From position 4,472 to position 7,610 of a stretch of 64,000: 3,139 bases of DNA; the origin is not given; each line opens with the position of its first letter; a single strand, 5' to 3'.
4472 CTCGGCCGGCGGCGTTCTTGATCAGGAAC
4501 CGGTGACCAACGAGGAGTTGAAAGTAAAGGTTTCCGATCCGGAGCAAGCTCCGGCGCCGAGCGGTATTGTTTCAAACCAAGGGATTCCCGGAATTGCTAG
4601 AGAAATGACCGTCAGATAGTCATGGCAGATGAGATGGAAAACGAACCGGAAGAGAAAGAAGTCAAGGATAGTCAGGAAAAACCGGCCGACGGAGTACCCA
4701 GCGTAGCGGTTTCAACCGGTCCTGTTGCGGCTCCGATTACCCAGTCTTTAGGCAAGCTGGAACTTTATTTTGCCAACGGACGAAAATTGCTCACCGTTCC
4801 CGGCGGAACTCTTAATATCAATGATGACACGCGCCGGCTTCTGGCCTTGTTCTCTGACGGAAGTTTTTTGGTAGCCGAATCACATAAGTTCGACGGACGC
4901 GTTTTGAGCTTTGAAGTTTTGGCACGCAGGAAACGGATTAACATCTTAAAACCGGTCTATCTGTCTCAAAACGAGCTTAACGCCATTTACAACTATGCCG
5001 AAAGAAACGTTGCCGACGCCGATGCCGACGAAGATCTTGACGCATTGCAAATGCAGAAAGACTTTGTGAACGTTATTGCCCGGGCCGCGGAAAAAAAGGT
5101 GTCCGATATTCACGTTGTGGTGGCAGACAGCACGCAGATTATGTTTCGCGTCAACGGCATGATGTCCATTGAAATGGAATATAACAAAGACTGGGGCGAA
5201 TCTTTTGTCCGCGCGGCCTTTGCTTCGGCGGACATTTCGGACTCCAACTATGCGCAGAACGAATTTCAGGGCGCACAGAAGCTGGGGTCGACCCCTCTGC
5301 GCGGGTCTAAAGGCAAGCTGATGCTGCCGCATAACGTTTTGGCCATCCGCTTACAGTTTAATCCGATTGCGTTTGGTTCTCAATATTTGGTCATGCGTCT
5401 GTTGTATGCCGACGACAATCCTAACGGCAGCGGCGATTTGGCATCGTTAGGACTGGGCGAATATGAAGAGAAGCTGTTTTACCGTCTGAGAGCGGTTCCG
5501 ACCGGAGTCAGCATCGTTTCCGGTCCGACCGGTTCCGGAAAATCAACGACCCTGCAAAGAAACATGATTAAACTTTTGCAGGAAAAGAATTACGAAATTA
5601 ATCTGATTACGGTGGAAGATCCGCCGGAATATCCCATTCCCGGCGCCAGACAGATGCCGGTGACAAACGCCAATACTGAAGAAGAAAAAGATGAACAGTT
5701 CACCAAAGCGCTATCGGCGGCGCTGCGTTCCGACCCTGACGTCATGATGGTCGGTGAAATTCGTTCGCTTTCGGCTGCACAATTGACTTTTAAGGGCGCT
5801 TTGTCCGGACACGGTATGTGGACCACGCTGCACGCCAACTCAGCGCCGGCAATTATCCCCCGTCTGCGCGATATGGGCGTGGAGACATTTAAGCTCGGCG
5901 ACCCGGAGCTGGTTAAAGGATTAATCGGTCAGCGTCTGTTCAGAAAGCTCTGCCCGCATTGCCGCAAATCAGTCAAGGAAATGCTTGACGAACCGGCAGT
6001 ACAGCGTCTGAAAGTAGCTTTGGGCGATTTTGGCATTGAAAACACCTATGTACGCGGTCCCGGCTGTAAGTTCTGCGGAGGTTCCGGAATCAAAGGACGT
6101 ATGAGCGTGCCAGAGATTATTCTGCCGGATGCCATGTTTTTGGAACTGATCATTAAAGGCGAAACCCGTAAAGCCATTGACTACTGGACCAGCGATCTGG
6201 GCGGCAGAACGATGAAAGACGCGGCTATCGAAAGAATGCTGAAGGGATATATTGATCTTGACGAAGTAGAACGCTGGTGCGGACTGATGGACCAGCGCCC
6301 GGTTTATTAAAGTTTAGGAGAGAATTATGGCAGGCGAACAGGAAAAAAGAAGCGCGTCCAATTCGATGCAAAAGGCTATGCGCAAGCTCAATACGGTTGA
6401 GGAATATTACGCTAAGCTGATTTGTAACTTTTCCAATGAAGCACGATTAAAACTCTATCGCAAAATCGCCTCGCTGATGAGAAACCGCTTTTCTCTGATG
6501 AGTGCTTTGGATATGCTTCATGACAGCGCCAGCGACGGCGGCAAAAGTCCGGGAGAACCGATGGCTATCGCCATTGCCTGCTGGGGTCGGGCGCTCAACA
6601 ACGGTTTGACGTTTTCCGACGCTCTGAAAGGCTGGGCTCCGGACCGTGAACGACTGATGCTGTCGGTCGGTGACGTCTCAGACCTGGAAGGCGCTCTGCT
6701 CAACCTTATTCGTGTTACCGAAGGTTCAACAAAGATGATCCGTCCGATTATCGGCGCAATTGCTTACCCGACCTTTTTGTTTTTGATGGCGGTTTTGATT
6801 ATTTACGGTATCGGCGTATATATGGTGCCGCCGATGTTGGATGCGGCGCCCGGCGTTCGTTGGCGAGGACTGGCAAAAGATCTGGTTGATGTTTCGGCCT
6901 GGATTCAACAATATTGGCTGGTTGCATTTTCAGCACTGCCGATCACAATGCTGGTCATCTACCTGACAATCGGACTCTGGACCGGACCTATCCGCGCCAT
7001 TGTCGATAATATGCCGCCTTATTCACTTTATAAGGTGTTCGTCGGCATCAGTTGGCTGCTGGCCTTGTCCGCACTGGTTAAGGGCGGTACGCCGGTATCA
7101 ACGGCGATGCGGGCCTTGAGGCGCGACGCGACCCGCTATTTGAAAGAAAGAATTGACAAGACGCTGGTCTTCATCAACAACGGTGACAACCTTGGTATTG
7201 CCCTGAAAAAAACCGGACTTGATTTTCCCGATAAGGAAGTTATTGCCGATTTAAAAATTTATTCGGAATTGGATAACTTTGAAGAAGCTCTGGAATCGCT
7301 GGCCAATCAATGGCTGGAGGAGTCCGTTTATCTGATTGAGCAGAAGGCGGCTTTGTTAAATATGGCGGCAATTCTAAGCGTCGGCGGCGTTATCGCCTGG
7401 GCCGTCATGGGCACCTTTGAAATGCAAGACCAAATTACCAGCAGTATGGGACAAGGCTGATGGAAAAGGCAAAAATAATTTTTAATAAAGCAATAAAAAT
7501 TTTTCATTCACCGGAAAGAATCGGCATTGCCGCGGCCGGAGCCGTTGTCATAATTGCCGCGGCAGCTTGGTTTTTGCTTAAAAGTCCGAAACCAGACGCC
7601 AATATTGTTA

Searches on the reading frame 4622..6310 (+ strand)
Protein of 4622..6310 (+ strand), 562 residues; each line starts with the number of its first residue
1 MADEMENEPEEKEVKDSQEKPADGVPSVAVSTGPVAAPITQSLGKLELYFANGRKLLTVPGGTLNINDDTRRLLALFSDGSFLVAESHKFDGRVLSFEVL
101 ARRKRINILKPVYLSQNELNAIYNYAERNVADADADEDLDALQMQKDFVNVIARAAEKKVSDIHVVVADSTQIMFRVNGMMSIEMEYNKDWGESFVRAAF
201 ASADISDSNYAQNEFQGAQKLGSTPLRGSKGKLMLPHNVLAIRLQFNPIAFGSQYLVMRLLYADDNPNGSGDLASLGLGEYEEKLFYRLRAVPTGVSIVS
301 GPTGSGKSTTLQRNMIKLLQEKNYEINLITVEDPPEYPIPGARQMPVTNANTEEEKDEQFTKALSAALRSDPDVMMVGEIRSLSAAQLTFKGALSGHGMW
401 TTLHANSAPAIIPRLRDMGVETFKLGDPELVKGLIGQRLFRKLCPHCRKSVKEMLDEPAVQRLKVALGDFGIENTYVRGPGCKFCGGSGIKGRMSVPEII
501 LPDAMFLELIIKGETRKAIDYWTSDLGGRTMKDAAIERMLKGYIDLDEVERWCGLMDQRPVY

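Call 4: search_protein_families(library=pfam, proteins=[window:4622-6310:+], max_evalue=0.01)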
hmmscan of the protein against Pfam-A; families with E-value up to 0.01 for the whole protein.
window:4622-6310:+ (562 aa): 4 families
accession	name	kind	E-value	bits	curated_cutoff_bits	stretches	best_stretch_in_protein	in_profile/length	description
PF00437.27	T2SSE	-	8.6e-65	219.2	24.9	1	144-551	8-370/370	Type II/IV secretion system protein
PF25199.1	nSTAND_NTPase5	-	0.0005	20.4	34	1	292-332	39-79/145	Novel STAND NTPase 5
PF13173.12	AAA_14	-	0.00055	20.4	27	0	296-338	4-44/129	AAA domain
PF13401.12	AAA_22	-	0.0084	16.9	27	0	295-337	6-45/130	AAA domain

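Call 71: search_dna_similar(query=window:4622-6310:+, collection=plasmids, mode=protein, max_evalue=1e-20, max_rows=12)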
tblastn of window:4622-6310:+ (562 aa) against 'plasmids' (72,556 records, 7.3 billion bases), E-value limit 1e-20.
Records with a match: 3887; places in all: 3984; records where one place covers at least 80% of the query: 143.
Best place of each record, by identity: <60% 3887.
By first word of the organism name: Escherichia 2203; Salmonella 516; Pseudomonas 187; Shigella 142; Ralstonia 119; Serratia 97; Klebsiella 76; Burkholderia 65; Enterobacter 49; Yersinia 34; and 129 more.
By predicted mobility (MOB-suite, as given by PLSDB): conjugative 2626; non-mobilizable 834; mobilizable 427.
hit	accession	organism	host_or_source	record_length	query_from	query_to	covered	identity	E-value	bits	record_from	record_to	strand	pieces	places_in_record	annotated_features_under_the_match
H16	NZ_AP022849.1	Bosea sp. ANAM02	Callyspongia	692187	20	556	96%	37.1%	6e-100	339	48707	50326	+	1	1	ATPase, T2SS/T4P/T4SS family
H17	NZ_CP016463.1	Bosea sp. RAC05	Microbial isolate,Algal phycosphere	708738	56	558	90%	38.6%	1e-100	341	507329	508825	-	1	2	ATPase, T2SS/T4P/T4SS family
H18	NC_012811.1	Methylorubrum extorquens AM1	-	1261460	56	551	88%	38.5%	1e-101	344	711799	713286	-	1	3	none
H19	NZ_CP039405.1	Escherichia coli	Homo sapiens,feces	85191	46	555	91%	36.7%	5e-94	322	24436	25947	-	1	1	ATPase, T2SS/T4P/T4SS family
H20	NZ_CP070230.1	Escherichia coli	Homo sapiens,stool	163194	46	555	91%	36.7%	6e-94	322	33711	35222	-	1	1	ATPase, T2SS/T4P/T4SS family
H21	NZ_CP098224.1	Escherichia coli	Canis lupus familiaris,Rectal swab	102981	38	557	93%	35.8%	7e-101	342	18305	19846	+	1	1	ATPase, T2SS/T4P/T4SS family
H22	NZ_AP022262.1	Escherichia coli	-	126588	38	557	93%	35.8%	7e-101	342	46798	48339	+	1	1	ATPase, T2SS/T4P/T4SS family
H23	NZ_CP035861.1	Escherichia coli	Homo sapiens,stool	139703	38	557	93%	35.8%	7e-101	342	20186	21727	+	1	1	ATPase, T2SS/T4P/T4SS family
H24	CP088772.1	Escherichia coli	Homo sapiens,blood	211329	38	557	93%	35.8%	1e-100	341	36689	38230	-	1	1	tadA: Flp pilus assembly complex ATPase component TadA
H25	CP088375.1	Escherichia coli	Homo sapiens,blood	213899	38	557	93%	35.8%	1e-100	341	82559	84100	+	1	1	tadA: Flp pilus assembly complex ATPase component TadA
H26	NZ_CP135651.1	Escherichia coli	-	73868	52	555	90%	36.8%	2e-100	340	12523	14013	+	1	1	ATPase, T2SS/T4P/T4SS family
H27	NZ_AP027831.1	Escherichia coli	Homo sapiens,whole organism,feces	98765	52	555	90%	36.8%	2e-100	340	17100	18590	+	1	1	ATPase, T2SS/T4P/T4SS family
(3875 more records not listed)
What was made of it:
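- Closest known: R64/Salmonella Typhi PilL-V, Bfp and Tcp type IVb pilus loci. Different: The assembly ATPase is only 36-39% identical to its plasmid counterparts (call 71).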

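Call 72: get_annotated_region(hit=H16, flank=9000)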
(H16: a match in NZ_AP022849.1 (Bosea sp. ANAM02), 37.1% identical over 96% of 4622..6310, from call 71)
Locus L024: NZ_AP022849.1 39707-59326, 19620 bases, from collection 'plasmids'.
description: Bosea sp. ANAM02 plasmid pANAM02, complete sequence
organism: Bosea sp. ANAM02 (NCBI taxid 2020412)
taxonomy: Bacteria; Pseudomonadota; Alphaproteobacteria; Hyphomicrobiales; Boseaceae; Bosea; Bosea sp. ANAM02
host: -; source: Callyspongia; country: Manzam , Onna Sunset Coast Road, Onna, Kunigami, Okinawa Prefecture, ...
typing (MOB-suite, as given by PLSDB): non-mobilizable
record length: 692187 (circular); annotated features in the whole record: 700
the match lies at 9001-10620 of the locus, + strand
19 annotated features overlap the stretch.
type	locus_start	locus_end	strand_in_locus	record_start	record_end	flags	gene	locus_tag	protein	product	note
CDS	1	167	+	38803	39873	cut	-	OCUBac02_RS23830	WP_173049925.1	replication initiation protein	GO:0006270 - DNA replication initiation [Evidence IEA]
CDS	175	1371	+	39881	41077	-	-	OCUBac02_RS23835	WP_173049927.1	hypothetical protein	-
CDS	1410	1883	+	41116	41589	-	-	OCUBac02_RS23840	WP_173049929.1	hypothetical protein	-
CDS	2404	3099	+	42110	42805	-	-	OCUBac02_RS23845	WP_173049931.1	hypothetical protein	-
CDS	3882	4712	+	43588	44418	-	-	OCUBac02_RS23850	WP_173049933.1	toxin co-regulated pilus biosynthesis Q family protein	-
CDS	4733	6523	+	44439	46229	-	-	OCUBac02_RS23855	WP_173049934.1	PilN family type IVB pilus formation outer membrane protein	GO:0009297 - pilus assembly [Evidence IEA]; GO:0009306 - protein secretion [Evidence IEA]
CDS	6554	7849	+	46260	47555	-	pilO2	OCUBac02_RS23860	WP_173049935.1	type 4b pilus protein PilO2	-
CDS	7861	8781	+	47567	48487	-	-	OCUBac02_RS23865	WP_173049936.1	hypothetical protein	-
CDS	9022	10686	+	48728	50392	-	-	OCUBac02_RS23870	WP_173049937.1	ATPase, T2SS/T4P/T4SS family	-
CDS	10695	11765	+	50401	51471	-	-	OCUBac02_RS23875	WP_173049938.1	type II secretion system F family protein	-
CDS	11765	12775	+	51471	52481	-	-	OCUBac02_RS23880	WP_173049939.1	ATPase, T2SS/T4P/T4SS family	-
CDS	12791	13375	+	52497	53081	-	-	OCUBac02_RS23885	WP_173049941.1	hypothetical protein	-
CDS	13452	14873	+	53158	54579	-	-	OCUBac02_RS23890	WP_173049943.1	hypothetical protein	-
CDS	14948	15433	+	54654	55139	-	-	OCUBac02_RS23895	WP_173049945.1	hypothetical protein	-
CDS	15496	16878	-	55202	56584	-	-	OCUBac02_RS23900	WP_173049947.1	hypothetical protein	-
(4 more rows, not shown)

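Call 73: search_protein_families(library=pfam, proteins=[L024:12791-13375:+, L024:13452-14873:+, L024:14948-15433:+, L024:15496-16878:-, L024:16975-17553:-, L024:7861-8781:+], max_evalue=0.01)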
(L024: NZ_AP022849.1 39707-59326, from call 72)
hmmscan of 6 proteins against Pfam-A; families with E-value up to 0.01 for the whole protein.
L024:12791-13375:+ (194 aa): 0 families

L024:13452-14873:+ (473 aa): 1 family
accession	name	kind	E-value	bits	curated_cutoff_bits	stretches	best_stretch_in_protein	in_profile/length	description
PF07963.17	N_methyl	-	0.002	18.1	21.2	1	11-35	2-26/27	Prokaryotic N-terminal methylation motif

L024:14948-15433:+ (161 aa): 0 families

L024:15496-16878:- (460 aa): 0 families

L024:16975-17553:- (192 aa): 0 families

L024:7861-8781:+ (306 aa): 0 families

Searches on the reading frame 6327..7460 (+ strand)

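Call 4: search_protein_families(library=pfam, proteins=[window:6327-7460:+], max_evalue=0.01)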
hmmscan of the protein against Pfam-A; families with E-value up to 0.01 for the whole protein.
window:6327-7460:+ (377 aa): 1 family
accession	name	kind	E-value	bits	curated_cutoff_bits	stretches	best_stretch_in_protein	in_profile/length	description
PF00482.28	T2SSF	-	1.6e-23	83.4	25.2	2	243-362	1-121/125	Type II secretion system (T2SS), protein F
